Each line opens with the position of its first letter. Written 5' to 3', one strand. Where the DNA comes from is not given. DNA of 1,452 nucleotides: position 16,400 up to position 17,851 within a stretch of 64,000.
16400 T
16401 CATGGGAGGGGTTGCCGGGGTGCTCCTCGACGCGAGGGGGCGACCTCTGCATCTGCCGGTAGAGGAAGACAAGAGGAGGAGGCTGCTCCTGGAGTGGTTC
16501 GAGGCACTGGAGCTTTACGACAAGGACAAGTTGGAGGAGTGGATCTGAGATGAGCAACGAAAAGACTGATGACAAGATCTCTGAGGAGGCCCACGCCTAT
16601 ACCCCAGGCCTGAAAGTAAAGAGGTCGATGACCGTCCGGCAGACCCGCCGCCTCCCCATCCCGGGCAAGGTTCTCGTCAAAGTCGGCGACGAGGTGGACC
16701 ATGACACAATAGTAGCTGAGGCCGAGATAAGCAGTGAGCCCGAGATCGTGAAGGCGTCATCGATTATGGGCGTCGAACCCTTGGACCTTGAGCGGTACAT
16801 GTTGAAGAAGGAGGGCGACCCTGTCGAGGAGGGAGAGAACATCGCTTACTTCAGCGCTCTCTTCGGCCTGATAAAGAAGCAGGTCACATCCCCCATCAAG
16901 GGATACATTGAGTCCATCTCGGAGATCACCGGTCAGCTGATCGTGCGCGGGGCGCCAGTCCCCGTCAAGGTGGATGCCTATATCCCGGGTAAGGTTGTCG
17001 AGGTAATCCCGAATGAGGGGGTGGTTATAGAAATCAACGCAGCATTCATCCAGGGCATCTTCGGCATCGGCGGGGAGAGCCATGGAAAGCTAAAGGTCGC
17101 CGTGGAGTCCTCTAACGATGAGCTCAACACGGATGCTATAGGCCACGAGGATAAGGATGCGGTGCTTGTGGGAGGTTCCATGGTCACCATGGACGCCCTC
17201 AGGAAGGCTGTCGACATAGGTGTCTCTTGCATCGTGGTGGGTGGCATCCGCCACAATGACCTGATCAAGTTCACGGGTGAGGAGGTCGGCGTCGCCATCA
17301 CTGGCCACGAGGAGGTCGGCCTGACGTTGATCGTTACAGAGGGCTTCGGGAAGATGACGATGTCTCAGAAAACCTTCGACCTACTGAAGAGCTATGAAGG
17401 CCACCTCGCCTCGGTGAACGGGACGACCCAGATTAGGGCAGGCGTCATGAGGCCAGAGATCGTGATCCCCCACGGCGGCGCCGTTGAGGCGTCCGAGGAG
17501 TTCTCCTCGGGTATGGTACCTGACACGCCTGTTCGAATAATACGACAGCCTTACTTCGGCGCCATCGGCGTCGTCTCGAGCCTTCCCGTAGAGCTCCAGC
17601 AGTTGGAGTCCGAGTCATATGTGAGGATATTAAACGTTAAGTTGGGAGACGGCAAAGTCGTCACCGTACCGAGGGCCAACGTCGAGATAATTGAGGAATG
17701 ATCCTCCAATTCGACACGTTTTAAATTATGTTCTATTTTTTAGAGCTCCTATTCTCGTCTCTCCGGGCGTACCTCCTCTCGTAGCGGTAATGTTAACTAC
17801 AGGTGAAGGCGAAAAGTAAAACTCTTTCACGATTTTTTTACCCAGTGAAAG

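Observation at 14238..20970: Seven-gene cassette linking a GlmL/MutL-like double actin-fold ATPase and a barrel-sandwich protein to four unassignable membrane proteins (copy 1)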

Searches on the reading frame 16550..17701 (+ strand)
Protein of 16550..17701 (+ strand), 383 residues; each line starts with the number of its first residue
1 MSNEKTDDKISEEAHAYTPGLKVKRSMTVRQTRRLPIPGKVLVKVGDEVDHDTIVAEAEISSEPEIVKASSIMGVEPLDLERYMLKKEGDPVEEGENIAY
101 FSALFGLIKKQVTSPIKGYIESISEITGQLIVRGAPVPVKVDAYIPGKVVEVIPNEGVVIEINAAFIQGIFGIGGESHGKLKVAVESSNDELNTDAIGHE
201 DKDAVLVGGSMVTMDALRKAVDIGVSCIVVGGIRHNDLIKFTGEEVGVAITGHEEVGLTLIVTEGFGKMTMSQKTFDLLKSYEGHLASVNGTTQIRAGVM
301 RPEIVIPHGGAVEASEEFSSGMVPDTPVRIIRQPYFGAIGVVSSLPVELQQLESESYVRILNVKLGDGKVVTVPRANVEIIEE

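Call 3: search_protein_families(library=pfam, proteins=[window:16550-17701:+], max_evalue=1)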
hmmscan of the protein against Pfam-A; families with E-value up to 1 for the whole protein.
window:16550-17701:+ (383 aa): 2 families
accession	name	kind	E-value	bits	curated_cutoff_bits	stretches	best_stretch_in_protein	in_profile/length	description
PF00364.28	Biotin_lipoyl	-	0.00052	20.2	22.1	1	84-137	19-70/73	Biotin-requiring enzyme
PF13375.12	RnfC_N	-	0.00076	19.9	25.6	0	87-128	47-85/101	RnfC Barrel sandwich hybrid domain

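Call 4: search_protein_families(library=ncbifam, proteins=[window:16550-17701:+], max_evalue=1)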
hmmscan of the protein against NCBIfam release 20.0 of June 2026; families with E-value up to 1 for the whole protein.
window:16550-17701:+ (383 aa): 4 families
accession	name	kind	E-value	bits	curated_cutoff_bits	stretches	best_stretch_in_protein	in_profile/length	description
NF009832.1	PRK13306.1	subfamily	0.0087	15.5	250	1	195-253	131-191/215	3-dehydro-L-gulonate-6-phosphate decarboxylase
NF005716.0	PRK07531.1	equivalog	0.058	12.1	592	1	53-156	97-198/495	carnitine 3-dehydrogenase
NF009831.0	PRK13305.1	equivalog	0.073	12.4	294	1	195-253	132-192/220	3-keto-L-gulonate-6-phosphate decarboxylase UlaD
TIGR02814.1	pfaD_fam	subfamily_domain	0.16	10.6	449.25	1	143-195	20-72/444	PfaD family polyunsaturated fatty acid/polyketide biosynthesis protein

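Call 14: search_solved_structures(query=window:16550-17701:+, max_evalue=1)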
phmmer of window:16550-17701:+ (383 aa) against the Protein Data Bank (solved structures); distinct sequences matched with E-value up to 1: 7.
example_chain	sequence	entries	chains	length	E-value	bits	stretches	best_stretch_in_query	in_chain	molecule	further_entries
7mfn_BBB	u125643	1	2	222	0.036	16.4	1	193-233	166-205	N-acetylmannosamine-6-phosphate 2-epimerase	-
7s5f_B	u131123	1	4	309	0.046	16.1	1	234-317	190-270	Manose-6-phosphate reductase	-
1y0e_A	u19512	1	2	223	0.065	15.6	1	194-233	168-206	Putative N-acetylmannosamine-6-phosphate 2-epimerase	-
6vva_A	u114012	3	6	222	0.065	15.6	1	194-233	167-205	N-acetylmannosamine-6-phosphate 2-epimerase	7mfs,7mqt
3ieb_A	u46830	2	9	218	0.17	14.2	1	194-254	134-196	Hexulose-6-phosphate synthase SgbH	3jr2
3exr_A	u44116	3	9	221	0.61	12.4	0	194-253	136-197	RmpD (Hexulose-6-phosphate synthase)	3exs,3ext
1wtb_A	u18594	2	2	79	0.94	11.7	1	318-349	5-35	Heterogeneous nuclear ribonucleoprotein D0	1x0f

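Call 39: find_homologous_proteins(query=window:16550-17701:+)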
Query window:16550-17701:+ (383 aa): 7981 proteins with E <= 0.001 among 8000 candidates; the best 120 are listed.
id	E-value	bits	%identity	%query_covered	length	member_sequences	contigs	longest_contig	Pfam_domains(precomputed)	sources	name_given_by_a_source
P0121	1.4e-240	816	100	100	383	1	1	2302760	-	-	-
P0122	2.7e-214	729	90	100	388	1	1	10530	-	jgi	jgi:hypothetical protein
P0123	2.5e-206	703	86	100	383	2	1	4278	-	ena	-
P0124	1.2e-178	612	74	100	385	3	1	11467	-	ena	-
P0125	1.4e-175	602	72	100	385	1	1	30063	-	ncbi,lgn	-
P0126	2.5e-175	601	72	100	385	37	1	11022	-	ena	-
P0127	5.1e-175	600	73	98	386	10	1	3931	-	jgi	jgi:hypothetical protein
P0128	7.4e-175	599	72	100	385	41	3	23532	-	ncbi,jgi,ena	-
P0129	7.7e-175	599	74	99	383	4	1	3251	-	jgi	-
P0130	2.2e-174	598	72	100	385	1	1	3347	-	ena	-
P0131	4.0e-174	597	72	100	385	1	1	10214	-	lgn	-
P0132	5.1e-174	597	72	100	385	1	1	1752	-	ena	-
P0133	5.9e-173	593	72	100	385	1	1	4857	-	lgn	-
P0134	1.4e-172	592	73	99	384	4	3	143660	-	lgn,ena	-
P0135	2.6e-171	588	72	100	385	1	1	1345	-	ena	-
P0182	2.6e-163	561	70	99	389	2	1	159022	-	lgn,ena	-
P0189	4.6e-163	561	70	98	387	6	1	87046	-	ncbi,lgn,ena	-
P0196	6.8e-163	560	69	99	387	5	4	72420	-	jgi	jgi:transcription antitermination factor NusG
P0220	2.1e-161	555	65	100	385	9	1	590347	-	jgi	-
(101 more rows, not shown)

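Call 43: find_encoding_contigs(protein=P0220, flank=10000, max_places=2)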
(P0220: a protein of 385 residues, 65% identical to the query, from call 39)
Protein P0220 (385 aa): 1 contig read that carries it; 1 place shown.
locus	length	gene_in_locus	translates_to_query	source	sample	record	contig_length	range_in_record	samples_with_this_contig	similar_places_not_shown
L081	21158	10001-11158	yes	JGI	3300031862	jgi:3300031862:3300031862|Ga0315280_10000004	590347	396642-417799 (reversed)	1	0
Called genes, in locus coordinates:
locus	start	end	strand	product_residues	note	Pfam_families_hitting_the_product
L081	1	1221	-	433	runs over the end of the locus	PF00291:PALP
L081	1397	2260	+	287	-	PF00892:EamA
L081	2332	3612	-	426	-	PF07969:Amidohydro_3 (weak), PF01979:Amidohydro_1, PF07969:Amidohydro_3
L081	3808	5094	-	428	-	PF01979:Amidohydro_1, PF07969:Amidohydro_3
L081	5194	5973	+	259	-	PF20539:DUF6754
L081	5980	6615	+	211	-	-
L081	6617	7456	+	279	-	-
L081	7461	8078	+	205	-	-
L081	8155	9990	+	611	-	PF13941:MutL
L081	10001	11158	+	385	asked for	-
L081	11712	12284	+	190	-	PF01965:DJ-1_PfpI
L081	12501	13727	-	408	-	PF01546:Peptidase_M20, PF07687:M20_dimer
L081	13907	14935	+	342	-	PF01408:GFO_IDH_MocA, PF02894:GFO_IDH_MocA_C (weak), PF22725:GFO_IDH_MocA_C3 (weak)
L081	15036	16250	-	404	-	PF01546:Peptidase_M20, PF07687:M20_dimer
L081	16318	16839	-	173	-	PF12903:DUF3830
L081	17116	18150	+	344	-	PF01208:URO-D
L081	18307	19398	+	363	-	PF01408:GFO_IDH_MocA, PF02894:GFO_IDH_MocA_C, PF22725:GFO_IDH_MocA_C3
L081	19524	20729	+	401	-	PF04389:Peptidase_M28, PF01546:Peptidase_M20, PF07687:M20_dimer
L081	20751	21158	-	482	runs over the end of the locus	PF23545:Zn_ribbon_HMPTM, PF04055:Radical_SAM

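Call 44: find_encoding_contigs(protein=P0182, flank=10000, max_places=2)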
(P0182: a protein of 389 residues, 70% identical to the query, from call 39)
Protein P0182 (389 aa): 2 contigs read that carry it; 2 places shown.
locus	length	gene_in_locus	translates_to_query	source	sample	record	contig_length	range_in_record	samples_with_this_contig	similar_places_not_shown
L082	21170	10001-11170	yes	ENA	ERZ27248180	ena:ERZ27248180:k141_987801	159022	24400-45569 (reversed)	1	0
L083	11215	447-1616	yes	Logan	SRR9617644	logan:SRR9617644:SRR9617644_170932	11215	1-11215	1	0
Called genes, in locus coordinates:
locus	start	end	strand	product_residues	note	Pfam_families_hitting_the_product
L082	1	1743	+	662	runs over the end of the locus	PF04879:Molybdop_Fe4S4, PF00384:Molybdopterin, PF01568:Molydop_binding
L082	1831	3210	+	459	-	PF07992:Pyr_redox_2, PF13738:Pyr_redox_3 (weak), PF00070:Pyr_redox, PF02852:Pyr_redox_dim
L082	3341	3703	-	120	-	-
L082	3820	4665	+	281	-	PF02633:Creatininase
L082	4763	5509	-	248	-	-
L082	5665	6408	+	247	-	PF02633:Creatininase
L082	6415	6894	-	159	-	-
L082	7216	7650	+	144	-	-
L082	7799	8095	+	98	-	-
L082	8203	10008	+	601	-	PF13941:MutL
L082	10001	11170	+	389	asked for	-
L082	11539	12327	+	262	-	PF20539:DUF6754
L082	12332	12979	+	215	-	-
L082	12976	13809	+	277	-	-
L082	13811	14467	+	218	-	-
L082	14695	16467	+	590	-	PF07969:Amidohydro_3, PF01979:Amidohydro_1 (weak)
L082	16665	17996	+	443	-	PF08245:Mur_ligase_M, PF02875:Mur_ligase_C, PF27239:FOL3_C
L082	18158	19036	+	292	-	PF04467:DUF483 (weak)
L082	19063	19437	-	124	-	-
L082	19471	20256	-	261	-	PF04402:SIMPL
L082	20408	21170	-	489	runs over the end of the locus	-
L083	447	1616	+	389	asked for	-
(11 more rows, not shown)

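Call 47: predict_structure(alignment_id=A6)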
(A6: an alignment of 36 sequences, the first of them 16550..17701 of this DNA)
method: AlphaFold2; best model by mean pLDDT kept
length: 383 residues; sequences in the alignment: 36
mean_pLDDT: 80.5   pTM: 0.63
mean pLDDT of the five models: 80.5, 79.9, 79.7, 77.7, 77.2
residues with pLDDT >= 90: 177; 70-90: 127; 50-70: 43; < 50: 36
segments of 3 or more residues with pLDDT < 50: 1-20, 313-320
pLDDT, mean of each block of 10 residues (from residue 1): 32 32 78 90 95 93 90 90 92 93 86 93 92 89 94 93 87 89 94 93 94 92 94 83 62 71 82 88 93 63 83 41 70 77 66 57 83 74 48
secondary structure, 60 per line:
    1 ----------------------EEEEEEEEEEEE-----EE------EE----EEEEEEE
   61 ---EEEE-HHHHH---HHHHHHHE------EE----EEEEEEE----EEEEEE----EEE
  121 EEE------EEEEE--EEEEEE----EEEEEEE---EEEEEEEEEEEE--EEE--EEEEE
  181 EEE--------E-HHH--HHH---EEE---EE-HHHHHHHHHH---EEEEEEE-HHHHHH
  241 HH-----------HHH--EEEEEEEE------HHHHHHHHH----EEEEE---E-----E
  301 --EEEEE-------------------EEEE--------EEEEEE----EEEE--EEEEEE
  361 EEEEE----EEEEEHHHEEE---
elements in order: E23-34 E54-60 E64-67 H69-73 H77-83 E97-103 E108-113 E118-123 E130-134 E137-142 E147-153 E157-168 E171-173 E176-183 E205-207 H214-223 E227-233 H235-242 E259-266 H273-281 E286-290 E303-307 E327-330 E339-344 E349-352 E355-365 E370-374 E378-380

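Call 50: fold_search(model_id=the predicted structure, library=pdb)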
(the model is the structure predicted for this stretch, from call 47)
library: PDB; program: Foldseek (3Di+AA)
matches with E <= 10: 1256; with E <= 0.001: 1
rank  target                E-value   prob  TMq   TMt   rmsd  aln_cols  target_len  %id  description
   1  2xhc                  2.0e-05  0.96  0.15  0.16  19.3       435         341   11  Crystal Structure of Thermotoga maritima N-utilization Substance G (NusG) (released 2011-06-29)
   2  9rtt_Z                3.5e-03  1.00  0.13  0.10  14.8       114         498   17  Activated Elongation Complex with IWS1 and ELOF1 (released 2025-09-03)
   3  8emb_F                3.5e-03  0.35  0.09  0.13  18.9       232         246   11  X-ray crystal structure of Thermosynechococcus elongatus Si3 domain of RNA polymerase RpoC2 subunit (released 2022-11-09)
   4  7okx_Z                4.6e-03  1.00  0.12  0.82   1.5        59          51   24  Structure of active transcription elongation complex Pol II-DSIF (SPT5-KOW5)-ELL2-EAF1 (composite structure) (released 2021-07-14)
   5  4kku_B                4.6e-03  0.23  0.12  0.16  19.8       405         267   11  Structure of BesA (Selenomethinone derivative - P212121) (released 2013-07-10)
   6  2e70_MODEL_1_A        6.1e-03  1.00  0.13  0.62   6.3        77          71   22  Solution structure of the fifth KOW motif of human transcription elongation factor SPT5 (released 2007-07-10)
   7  8y5l_NG               6.9e-03  0.99  0.12  0.30  16.3       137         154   15  E.coli transcription translation coupling complex in TTC-B state 1 (subclass1) containing mRNA with 30-mer spacer, Nu (released 2025-08-13)
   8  9fyx_Z                7.7e-03  1.00  0.13  0.10  15.6       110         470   15  Influenza A/H7N9 polymerase pre-cleavage cap-snatching complex (released 2025-07-16)
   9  8p4e_Z                8.6e-03  1.00  0.12  0.84   1.4        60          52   23  Structural insights into human co-transcriptional capping - structure 5 (released 2023-07-19)
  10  6p4g_F                8.6e-03  0.99  0.14  0.19   9.7       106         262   15  Structure of a mammalian small ribosomal subunit in complex with the Israeli Acute Paralysis Virus IRES (Class 1) (released 2019-09-18)
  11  1m1g_B                8.6e-03  0.98  0.13  0.20  14.6       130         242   18  Crystal Structure of Aquifex aeolicus N-utilization substance G (NusG), Space Group P2(1) (released 2003-02-04)
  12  5oik_Z                9.6e-03  1.00  0.13  0.10  16.5       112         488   16  Structure of an RNA polymerase II-DSIF transcription elongation complex (released 2017-09-13)
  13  9qeq_Z                9.6e-03  0.99  0.13  0.10  16.9       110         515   16  Structure of the transcribing Pol II-DSIF-SPT6-U1 snRNP complex (released 2025-07-09)
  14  4c9u_C                1.0e-02  0.60  0.15  0.31  13.4       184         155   11  Xenopus ZNRF3 ectodomain in complex with Xenopus RSPO2 Fu1-Fu2 crystal form II (released 2013-11-20)
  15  4c8c_A                1.0e-02  0.54  0.15  0.30  12.2       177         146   10  mouse ZNRF3 ectodomain crystal form III (released 2013-11-20)
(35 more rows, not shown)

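Call 58: find_encoding_contigs(protein=P0134, flank=8000, max_places=1)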
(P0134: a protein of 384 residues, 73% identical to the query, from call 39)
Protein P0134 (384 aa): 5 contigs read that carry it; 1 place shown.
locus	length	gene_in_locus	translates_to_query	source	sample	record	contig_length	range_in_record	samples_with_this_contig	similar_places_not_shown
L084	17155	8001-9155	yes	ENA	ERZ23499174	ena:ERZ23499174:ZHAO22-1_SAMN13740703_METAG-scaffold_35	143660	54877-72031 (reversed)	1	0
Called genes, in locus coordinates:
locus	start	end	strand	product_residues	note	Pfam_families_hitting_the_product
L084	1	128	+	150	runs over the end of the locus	PF04389:Peptidase_M28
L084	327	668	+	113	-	-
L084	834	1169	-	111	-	PF14947:HTH_45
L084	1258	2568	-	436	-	PF02056:Glyco_hydro_4, PF11975:Glyco_hydro_4C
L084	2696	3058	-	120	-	-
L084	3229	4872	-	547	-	PF07969:Amidohydro_3, PF01979:Amidohydro_1 (faint), PF07969:Amidohydro_3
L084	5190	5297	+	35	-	-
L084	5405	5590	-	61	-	-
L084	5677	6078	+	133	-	-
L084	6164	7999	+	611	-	PF13941:MutL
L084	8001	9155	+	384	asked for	-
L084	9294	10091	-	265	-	PF04402:SIMPL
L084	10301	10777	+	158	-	-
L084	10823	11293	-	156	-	-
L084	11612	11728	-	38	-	-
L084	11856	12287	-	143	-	PF09858:DUF2085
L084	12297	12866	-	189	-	PF24460:DUF7575 (weak), PF13248:Zn_ribbon_3 (weak)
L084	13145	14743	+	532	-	PF07969:Amidohydro_3, PF01979:Amidohydro_1 (weak)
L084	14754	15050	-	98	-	PF13240:Zn_Ribbon_1 (weak), PF13248:Zn_ribbon_3 (weak)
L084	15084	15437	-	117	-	-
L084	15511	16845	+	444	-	PF00224:PK, PF02887:PK_C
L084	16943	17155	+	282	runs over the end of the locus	PF00702:Hydrolase, PF13419:HAD_2 (weak)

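Call 59: find_encoding_contigs(protein=P0189, flank=8000, max_places=1)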
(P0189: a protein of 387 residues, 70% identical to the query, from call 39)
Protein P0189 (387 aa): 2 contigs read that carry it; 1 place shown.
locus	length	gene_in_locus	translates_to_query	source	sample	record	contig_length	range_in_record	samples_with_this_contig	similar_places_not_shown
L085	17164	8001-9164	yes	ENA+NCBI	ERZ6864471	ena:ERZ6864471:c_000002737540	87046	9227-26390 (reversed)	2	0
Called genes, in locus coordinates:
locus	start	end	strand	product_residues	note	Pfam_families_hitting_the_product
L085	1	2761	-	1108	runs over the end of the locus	PF04563:RNA_pol_Rpb2_1, PF04561:RNA_pol_Rpb2_2, PF04565:RNA_pol_Rpb2_3, PF04566:RNA_pol_Rpb2_4, PF04567:RNA_pol_Rpb2_5, PF00562:RNA_pol_Rpb2_6, PF04560:RNA_pol_Rpb2_7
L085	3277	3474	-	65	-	-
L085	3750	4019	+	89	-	PF01423:LSM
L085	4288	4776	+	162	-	-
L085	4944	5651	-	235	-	PF00702:Hydrolase, PF13419:HAD_2, PF13242:Hydrolase_like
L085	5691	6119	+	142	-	PF26422:Halo_JAB_MPN (faint), PF14464:Prok-JAB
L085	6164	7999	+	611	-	PF13941:MutL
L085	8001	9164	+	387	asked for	-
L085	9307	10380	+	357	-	-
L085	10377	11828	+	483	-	PF02310:B12-binding, PF04055:Radical_SAM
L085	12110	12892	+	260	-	PF20539:DUF6754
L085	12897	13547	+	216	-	-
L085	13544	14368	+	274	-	-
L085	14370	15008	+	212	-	-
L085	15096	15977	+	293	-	PF04467:DUF483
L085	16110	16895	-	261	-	PF04402:SIMPL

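Call 60: find_encoding_contigs(protein=P0196, flank=8000, max_places=1)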
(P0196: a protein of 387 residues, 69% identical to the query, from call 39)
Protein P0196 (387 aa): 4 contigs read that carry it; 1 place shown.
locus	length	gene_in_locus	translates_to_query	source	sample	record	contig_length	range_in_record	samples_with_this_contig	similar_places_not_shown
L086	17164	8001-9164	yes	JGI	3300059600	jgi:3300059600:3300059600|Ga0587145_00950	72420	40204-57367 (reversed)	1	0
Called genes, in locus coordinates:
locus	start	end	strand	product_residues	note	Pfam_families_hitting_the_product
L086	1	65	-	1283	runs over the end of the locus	PF04997:RNA_pol_Rpb1_1, PF00623:RNA_pol_Rpb1_2, PF04983:RNA_pol_Rpb1_3, PF05000:RNA_pol_Rpb1_4, PF04998:RNA_pol_Rpb1_5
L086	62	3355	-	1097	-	PF04563:RNA_pol_Rpb2_1, PF04561:RNA_pol_Rpb2_2, PF04565:RNA_pol_Rpb2_3, PF04566:RNA_pol_Rpb2_4, PF04567:RNA_pol_Rpb2_5, PF00562:RNA_pol_Rpb2_6, PF04560:RNA_pol_Rpb2_7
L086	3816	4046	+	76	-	PF01423:LSM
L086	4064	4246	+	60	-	PF01907:Ribosomal_L37e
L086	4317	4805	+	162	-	-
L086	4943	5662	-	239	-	PF00702:Hydrolase, PF13419:HAD_2, PF13242:Hydrolase_like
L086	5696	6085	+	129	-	PF14464:Prok-JAB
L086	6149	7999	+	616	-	PF13941:MutL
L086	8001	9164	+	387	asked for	-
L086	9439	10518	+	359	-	-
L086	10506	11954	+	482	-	PF02310:B12-binding, PF04055:Radical_SAM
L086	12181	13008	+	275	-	PF20539:DUF6754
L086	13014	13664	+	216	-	-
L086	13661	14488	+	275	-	-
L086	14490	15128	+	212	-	-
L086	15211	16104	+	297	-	PF04467:DUF483 (weak)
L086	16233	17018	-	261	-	PF04402:SIMPL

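Call 62: search_protein_families(library=pfam, proteins=[L085:9307-10380:+], max_evalue=0.0001)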
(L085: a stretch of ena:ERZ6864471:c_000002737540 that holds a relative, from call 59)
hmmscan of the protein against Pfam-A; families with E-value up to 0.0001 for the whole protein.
L085:9307-10380:+ (357 aa): 0 families

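Call 63: search_protein_families(library=padloc, proteins=[window:16550-17701:+], max_evalue=0.01)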
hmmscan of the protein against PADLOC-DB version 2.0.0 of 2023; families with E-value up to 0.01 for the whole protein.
window:16550-17701:+ (383 aa): 0 families
